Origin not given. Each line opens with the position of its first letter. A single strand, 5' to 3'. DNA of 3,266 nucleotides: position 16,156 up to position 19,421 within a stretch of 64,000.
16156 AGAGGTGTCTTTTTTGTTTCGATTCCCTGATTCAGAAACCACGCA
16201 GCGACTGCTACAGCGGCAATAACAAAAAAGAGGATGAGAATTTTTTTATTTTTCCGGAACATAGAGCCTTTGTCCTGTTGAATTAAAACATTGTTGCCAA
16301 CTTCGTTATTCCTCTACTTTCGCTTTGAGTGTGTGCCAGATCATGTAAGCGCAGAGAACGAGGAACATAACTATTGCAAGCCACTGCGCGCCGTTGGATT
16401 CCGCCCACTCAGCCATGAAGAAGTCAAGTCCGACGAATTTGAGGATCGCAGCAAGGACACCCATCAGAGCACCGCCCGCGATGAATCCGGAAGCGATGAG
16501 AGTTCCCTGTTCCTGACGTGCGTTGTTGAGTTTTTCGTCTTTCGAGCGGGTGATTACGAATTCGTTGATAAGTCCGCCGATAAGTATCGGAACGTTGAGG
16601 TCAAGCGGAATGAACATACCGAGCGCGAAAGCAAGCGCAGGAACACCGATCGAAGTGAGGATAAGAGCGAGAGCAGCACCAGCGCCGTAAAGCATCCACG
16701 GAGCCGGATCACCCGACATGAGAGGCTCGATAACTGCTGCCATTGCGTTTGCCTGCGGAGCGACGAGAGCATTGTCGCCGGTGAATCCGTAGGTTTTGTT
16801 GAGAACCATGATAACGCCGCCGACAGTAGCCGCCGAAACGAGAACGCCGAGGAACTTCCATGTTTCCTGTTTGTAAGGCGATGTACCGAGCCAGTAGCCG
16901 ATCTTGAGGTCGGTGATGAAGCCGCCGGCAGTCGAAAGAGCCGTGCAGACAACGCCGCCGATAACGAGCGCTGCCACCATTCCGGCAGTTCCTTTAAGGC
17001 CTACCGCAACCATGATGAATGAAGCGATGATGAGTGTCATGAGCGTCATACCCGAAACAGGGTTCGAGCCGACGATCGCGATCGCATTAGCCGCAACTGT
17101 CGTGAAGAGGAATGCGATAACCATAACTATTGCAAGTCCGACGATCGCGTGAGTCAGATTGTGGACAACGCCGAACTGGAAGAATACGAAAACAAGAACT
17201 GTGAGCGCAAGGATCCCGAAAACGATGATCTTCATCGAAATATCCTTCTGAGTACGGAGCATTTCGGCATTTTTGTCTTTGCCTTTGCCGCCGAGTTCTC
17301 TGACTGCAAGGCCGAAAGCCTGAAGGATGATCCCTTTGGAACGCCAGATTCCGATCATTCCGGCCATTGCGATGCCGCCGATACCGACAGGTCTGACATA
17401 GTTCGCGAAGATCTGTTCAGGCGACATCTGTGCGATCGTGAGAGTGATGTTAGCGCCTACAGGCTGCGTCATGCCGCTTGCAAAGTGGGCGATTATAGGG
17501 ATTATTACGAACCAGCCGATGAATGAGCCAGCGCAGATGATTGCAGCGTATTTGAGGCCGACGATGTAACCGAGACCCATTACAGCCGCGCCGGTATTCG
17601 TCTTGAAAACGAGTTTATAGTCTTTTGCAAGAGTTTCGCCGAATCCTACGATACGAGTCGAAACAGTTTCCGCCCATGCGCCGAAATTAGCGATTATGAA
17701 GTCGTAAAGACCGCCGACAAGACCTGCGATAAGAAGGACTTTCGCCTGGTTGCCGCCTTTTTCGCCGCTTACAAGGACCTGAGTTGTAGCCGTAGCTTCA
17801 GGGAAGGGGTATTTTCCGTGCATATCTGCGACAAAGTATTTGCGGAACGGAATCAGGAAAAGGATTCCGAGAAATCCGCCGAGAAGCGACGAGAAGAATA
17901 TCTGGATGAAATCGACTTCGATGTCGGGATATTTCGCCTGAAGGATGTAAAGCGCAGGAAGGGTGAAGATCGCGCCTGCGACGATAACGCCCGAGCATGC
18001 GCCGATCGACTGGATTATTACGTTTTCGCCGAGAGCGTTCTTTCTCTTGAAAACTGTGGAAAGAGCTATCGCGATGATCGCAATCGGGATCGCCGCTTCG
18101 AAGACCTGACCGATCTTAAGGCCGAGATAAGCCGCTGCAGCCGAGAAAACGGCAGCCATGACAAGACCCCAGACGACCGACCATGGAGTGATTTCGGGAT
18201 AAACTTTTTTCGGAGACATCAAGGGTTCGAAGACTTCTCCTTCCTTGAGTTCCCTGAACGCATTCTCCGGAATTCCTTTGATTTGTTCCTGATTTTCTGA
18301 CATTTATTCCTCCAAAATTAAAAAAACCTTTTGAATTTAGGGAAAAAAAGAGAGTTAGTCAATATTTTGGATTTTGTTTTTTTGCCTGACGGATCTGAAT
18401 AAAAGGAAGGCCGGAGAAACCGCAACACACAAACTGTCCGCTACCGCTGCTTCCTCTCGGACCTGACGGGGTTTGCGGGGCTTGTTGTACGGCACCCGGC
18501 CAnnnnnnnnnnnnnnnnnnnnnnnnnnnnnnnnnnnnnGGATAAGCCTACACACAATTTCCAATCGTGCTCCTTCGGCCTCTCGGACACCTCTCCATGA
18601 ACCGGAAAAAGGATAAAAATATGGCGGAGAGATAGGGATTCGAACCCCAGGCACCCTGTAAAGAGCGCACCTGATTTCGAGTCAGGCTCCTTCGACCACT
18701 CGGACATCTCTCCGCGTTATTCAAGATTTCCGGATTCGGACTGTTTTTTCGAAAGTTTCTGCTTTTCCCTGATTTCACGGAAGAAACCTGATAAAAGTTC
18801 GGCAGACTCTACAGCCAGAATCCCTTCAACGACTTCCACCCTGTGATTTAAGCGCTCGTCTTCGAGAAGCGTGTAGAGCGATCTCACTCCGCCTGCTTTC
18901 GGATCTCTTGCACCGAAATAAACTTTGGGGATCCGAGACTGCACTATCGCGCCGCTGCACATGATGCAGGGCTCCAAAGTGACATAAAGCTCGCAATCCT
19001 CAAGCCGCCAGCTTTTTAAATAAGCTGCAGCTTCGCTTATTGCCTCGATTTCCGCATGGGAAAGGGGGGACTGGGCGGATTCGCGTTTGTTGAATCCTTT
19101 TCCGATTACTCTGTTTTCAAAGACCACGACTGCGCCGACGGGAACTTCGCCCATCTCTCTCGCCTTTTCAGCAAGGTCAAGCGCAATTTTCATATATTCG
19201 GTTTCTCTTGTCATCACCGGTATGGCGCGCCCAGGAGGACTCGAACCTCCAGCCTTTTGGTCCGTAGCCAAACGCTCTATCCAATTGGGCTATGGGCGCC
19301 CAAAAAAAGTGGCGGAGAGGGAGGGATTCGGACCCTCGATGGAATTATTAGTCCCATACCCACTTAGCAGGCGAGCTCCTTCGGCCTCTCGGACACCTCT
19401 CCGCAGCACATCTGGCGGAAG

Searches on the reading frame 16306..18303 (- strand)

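Call 8: search_protein_families(library=pfam, proteins=[window:16306-18303:-], max_evalue=0.001)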
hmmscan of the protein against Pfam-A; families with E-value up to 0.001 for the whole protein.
window:16306-18303:- (665 aa): 1 family
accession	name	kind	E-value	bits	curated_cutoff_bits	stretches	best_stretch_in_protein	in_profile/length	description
PF03169.20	OPT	-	9.9e-111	371.8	25.8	1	37-621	1-622/623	OPT oligopeptide transporter protein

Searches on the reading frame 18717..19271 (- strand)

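Call 8: search_protein_families(library=pfam, proteins=[window:18717-19271:-], max_evalue=0.001)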
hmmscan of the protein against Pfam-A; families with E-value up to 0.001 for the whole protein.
window:18717-19271:- (184 aa): 3 families
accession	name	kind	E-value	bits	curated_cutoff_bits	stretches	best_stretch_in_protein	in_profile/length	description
PF14437.12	MafB19-deam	-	1.1e-40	139.2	27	1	24-168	4-142/142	MafB19-like deaminase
PF00383.29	dCMP_cyt_deam_1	-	1.9e-30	105.2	25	1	21-120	2-101/102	Cytidine and deoxycytidylate deaminase zinc-binding region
PF14439.12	Bd3614-deam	-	0.00028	21.3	38.5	1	67-144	31-110/113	Bd3614-like deaminase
